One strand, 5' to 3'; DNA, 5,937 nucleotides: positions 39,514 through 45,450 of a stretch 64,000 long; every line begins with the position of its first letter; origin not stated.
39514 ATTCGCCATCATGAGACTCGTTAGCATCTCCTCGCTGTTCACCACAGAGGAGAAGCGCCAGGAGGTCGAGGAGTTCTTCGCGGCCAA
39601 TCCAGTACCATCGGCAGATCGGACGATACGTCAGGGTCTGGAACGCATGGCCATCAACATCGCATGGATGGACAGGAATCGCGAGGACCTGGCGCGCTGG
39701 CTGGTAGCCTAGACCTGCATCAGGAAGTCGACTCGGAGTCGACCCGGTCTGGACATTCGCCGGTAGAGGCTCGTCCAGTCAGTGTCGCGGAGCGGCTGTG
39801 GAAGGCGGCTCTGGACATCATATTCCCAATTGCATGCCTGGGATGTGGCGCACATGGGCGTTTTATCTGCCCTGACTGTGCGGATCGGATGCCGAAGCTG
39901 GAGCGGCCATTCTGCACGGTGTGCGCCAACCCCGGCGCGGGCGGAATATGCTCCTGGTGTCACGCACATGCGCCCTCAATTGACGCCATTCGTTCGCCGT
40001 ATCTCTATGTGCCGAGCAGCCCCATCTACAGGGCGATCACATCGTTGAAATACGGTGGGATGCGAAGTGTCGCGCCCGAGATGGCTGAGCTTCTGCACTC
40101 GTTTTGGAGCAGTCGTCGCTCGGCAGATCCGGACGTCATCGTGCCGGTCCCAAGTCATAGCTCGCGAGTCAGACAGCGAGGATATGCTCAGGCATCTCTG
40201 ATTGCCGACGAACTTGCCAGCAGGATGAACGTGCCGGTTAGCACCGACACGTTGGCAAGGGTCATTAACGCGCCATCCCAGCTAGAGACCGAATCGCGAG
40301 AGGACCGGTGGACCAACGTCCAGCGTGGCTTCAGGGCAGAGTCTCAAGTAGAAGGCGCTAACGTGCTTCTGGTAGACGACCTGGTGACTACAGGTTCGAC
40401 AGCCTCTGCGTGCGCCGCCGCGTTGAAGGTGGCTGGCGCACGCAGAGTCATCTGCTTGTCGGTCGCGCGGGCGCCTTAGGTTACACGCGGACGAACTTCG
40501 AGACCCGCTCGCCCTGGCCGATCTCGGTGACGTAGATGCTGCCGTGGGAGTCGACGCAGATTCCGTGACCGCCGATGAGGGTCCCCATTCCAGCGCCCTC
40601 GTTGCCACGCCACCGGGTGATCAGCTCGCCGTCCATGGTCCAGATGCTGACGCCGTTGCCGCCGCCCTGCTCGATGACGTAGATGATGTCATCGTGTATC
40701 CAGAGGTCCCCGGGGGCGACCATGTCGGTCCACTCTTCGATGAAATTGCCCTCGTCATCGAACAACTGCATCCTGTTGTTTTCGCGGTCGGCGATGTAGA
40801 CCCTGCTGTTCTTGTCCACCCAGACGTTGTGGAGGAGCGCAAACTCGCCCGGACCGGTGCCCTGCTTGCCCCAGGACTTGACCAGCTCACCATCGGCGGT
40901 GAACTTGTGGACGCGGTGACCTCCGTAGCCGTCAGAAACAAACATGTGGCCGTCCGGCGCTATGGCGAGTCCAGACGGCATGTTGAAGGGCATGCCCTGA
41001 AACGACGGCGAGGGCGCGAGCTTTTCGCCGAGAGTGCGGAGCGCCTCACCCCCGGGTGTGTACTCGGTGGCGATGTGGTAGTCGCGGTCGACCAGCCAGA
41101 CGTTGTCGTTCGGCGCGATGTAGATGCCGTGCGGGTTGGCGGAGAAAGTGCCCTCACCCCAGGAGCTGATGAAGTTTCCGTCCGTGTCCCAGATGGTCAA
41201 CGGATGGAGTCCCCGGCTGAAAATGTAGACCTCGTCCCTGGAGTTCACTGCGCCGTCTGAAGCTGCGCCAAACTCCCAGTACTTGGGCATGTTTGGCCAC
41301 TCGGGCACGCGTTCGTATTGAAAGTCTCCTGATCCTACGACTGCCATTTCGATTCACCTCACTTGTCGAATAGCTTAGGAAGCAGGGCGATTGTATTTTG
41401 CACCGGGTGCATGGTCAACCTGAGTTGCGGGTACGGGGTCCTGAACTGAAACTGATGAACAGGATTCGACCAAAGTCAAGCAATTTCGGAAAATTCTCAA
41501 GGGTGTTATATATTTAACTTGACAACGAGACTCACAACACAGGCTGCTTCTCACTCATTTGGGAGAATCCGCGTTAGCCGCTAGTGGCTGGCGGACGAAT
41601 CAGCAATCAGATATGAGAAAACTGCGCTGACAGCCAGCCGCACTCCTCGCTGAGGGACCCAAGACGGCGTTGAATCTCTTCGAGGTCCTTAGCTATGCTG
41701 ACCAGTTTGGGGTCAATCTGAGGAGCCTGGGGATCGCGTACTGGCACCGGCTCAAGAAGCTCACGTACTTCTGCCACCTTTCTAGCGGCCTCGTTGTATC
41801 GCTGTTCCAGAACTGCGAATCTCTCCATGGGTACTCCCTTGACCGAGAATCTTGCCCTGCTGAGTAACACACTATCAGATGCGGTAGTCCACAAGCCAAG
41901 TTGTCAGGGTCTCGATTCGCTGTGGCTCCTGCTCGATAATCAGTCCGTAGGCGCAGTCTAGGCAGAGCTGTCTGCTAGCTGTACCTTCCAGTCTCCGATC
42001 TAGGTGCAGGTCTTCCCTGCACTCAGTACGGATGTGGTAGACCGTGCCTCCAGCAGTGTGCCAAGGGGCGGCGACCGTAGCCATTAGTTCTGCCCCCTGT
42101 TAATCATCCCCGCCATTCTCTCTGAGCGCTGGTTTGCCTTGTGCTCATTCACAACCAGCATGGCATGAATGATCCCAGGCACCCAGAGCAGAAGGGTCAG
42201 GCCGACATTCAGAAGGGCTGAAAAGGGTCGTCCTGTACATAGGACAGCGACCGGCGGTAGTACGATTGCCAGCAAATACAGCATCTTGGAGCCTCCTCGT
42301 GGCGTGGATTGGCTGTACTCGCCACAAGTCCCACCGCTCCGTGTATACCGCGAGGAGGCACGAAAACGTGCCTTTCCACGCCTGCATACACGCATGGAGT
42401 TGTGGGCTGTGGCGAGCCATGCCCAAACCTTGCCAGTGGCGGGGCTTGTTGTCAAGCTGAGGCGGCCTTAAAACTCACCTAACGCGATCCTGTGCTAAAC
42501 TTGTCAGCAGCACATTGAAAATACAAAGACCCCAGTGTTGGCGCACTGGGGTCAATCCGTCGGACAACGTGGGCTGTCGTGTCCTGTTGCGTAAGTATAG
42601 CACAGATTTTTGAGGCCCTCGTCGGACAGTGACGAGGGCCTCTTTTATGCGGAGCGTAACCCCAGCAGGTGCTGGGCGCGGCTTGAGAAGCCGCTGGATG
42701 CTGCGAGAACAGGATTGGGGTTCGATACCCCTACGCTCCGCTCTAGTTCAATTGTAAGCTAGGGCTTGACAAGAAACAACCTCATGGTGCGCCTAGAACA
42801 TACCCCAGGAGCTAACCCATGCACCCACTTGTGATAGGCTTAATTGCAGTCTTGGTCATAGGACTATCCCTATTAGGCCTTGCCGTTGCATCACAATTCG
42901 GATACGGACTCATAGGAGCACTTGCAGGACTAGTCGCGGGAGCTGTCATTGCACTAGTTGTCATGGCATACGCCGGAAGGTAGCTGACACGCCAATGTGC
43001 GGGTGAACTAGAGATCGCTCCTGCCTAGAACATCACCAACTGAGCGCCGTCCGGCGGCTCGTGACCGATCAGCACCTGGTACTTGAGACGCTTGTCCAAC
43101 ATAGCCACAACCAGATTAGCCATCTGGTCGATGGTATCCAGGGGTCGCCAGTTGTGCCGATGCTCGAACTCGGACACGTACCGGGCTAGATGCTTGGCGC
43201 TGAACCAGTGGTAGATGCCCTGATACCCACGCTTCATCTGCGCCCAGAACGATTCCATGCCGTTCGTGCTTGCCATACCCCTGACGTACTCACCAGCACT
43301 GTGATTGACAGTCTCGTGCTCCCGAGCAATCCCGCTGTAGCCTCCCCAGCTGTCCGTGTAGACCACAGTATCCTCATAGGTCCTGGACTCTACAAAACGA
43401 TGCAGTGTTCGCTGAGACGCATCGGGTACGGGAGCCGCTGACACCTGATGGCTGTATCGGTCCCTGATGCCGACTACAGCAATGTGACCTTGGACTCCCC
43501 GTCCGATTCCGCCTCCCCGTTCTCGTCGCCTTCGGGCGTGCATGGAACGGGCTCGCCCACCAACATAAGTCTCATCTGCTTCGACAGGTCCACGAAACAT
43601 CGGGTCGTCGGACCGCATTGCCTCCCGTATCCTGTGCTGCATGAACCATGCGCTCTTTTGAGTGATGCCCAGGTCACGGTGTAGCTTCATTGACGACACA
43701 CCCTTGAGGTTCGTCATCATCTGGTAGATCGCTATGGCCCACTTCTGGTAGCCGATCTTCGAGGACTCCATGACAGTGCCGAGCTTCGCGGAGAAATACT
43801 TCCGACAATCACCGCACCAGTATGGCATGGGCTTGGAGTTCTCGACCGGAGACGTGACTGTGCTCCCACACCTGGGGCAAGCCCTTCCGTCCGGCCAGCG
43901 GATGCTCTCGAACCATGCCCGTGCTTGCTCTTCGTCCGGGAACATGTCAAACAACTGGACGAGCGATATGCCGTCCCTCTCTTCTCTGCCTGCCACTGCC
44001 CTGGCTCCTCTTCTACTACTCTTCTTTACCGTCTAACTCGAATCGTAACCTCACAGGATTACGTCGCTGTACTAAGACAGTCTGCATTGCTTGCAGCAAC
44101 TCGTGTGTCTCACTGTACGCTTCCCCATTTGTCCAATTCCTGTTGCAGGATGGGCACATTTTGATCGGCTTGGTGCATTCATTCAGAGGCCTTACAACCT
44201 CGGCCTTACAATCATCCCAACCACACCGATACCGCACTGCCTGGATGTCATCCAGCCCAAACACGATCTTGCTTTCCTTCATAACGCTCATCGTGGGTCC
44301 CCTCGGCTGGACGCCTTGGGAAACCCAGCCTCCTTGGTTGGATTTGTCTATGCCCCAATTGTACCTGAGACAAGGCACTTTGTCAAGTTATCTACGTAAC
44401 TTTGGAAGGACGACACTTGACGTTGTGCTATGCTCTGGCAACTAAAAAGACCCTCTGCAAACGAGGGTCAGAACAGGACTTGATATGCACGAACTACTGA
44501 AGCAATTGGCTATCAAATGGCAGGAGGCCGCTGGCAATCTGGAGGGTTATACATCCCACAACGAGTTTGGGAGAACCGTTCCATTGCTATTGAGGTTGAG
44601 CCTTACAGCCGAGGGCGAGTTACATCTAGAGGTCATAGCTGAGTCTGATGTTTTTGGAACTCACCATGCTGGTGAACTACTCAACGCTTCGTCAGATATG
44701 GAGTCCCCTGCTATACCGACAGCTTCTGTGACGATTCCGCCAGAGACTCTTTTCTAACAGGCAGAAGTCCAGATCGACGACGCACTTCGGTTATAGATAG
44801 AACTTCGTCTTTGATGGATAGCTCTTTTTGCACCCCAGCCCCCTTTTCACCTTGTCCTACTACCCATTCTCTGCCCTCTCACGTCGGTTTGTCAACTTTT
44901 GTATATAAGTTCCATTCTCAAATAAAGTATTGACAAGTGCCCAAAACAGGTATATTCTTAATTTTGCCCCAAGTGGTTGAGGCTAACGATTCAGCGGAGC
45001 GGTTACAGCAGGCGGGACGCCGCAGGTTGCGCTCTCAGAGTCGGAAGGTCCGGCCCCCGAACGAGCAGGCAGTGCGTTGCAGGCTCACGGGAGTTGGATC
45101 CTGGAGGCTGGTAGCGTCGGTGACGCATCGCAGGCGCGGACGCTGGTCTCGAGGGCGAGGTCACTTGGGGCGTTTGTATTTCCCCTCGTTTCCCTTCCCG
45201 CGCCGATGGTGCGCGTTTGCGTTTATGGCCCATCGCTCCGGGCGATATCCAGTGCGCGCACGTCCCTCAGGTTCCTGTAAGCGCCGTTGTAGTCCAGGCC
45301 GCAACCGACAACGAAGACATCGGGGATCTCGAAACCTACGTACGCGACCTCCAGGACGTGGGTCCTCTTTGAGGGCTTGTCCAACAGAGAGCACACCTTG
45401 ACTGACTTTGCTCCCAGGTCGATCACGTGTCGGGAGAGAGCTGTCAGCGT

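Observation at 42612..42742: Non-canonical tRNA-like gene with a Sec/allo-tRNA-type fold and a Leu (GAG) anticodon, next to an IS element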

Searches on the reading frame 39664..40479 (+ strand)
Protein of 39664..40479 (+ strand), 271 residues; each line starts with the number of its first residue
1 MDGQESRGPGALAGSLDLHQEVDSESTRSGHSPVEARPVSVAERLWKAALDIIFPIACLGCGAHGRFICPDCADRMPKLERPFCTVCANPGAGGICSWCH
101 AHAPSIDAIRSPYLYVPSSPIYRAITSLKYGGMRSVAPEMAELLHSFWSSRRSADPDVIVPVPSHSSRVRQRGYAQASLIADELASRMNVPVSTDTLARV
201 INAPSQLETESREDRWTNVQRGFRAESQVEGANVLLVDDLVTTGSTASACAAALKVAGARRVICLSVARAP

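Call 8: search_protein_families(library=pfam, proteins=[window:39664-40479:+], max_evalue=0.01)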
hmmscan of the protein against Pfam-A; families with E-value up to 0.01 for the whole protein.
window:39664-40479:+ (271 aa): 2 families
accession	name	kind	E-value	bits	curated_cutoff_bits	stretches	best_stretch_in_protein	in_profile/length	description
PF00156.33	Pribosyltran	-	5.3e-10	39.3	26.3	1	177-269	40-125/158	Phosphoribosyl transferase domain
PF18912.6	DZR_2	-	1.8e-08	34.5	27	1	49-99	1-55/56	Double zinc ribbon domain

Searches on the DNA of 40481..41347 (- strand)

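Call 28: search_rna_families(sources=[L038, L039, L040, L041, L042, L043, L044, L045], threshold=gathering)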
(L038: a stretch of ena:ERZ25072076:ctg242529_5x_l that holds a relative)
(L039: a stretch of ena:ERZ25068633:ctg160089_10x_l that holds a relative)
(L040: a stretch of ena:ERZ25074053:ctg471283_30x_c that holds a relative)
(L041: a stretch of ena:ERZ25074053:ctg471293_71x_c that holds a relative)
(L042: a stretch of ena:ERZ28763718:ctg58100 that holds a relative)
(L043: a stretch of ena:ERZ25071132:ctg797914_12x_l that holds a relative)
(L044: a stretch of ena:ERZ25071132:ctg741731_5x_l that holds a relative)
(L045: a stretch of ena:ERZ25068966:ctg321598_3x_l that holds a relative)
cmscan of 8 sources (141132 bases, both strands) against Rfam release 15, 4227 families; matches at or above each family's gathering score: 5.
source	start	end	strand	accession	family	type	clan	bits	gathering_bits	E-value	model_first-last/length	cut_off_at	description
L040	8075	8146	-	RF00005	tRNA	Gene; tRNA;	CL00001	68.3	29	2e-12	1-71/71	no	tRNA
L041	8075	8146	-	RF00005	tRNA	Gene; tRNA;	CL00001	68.3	29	2e-12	1-71/71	no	tRNA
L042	4709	4780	-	RF00005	tRNA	Gene; tRNA;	CL00001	68.3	29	2e-12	1-71/71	no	tRNA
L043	4701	4772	-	RF00005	tRNA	Gene; tRNA;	CL00001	68.3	29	2e-12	1-71/71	no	tRNA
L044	8075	8146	-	RF00005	tRNA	Gene; tRNA;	CL00001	68.3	29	2e-12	1-71/71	no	tRNA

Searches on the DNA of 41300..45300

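Call 78: search_rna_families(source=window, start=41300, end=45300, threshold=evalue, max_evalue=1, show_alignments=0)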
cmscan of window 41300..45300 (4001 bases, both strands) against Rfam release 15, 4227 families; matches with E-value up to 1: 1.
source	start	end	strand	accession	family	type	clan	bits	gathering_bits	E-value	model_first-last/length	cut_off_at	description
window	42650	42740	+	RF01852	tRNA-Sec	Gene; tRNA;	CL00001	53.4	47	3.6e-09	1-91/91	no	Selenocysteine transfer RNA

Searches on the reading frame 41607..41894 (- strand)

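Call 8: search_protein_families(library=pfam, proteins=[window:41607-41894:-], max_evalue=0.01)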
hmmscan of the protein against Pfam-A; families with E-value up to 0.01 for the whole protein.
window:41607-41894:- (95 aa): 0 families

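Call 51: search_protein_families(library=ncbifam, proteins=[window:41607-41894:-], max_evalue=0.1)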
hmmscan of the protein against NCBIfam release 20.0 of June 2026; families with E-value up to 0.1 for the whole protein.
window:41607-41894:- (95 aa): 1 family
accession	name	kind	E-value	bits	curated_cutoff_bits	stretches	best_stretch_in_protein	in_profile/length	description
NF053563.1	Rkd4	equivalog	0.055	11.6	860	1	31-93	546-607/747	arcadin-4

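Call 52: search_protein_families(library=phrogs, proteins=[window:41607-41894:-], max_evalue=0.1)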
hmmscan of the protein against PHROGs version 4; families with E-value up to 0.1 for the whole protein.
window:41607-41894:- (95 aa): 2 families
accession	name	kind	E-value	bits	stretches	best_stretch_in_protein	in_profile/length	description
phrog_21291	-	unknown function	0.04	15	1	39-82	90-133/142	-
phrog_12118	-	unknown function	0.079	14.2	0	18-48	10-40/85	-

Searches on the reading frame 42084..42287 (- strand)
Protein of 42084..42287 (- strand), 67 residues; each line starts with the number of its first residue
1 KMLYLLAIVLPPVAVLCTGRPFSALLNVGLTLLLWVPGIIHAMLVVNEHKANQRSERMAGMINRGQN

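Call 51: search_protein_families(library=ncbifam, proteins=[window:42084-42287:-], max_evalue=0.1)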
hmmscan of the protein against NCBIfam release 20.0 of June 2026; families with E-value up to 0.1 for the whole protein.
window:42084-42287:- (67 aa): 0 families

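Call 92: find_encoding_contigs(protein=window:42084-42287:-, flank=6000, max_places=8)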
Protein window:42084-42287:- (67 aa): no gene with exactly this product is on record in the collection.

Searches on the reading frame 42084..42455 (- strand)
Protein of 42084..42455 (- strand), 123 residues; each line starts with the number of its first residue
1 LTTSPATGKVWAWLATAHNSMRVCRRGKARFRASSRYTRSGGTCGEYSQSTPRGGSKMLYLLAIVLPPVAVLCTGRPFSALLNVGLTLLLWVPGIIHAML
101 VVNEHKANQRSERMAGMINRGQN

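Call 8: search_protein_families(library=pfam, proteins=[window:42084-42455:-], max_evalue=0.01)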
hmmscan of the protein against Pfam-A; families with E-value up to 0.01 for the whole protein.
window:42084-42455:- (123 aa): 2 families
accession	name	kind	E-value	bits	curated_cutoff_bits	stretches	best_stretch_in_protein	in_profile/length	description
PF01679.22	Pmp3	-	1.6e-11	44.5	22.9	1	58-101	3-47/49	Proteolipid membrane potential modulator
PF11076.13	YbhQ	-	0.0055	17.1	27.4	1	65-110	21-66/132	Putative inner membrane protein YbhQ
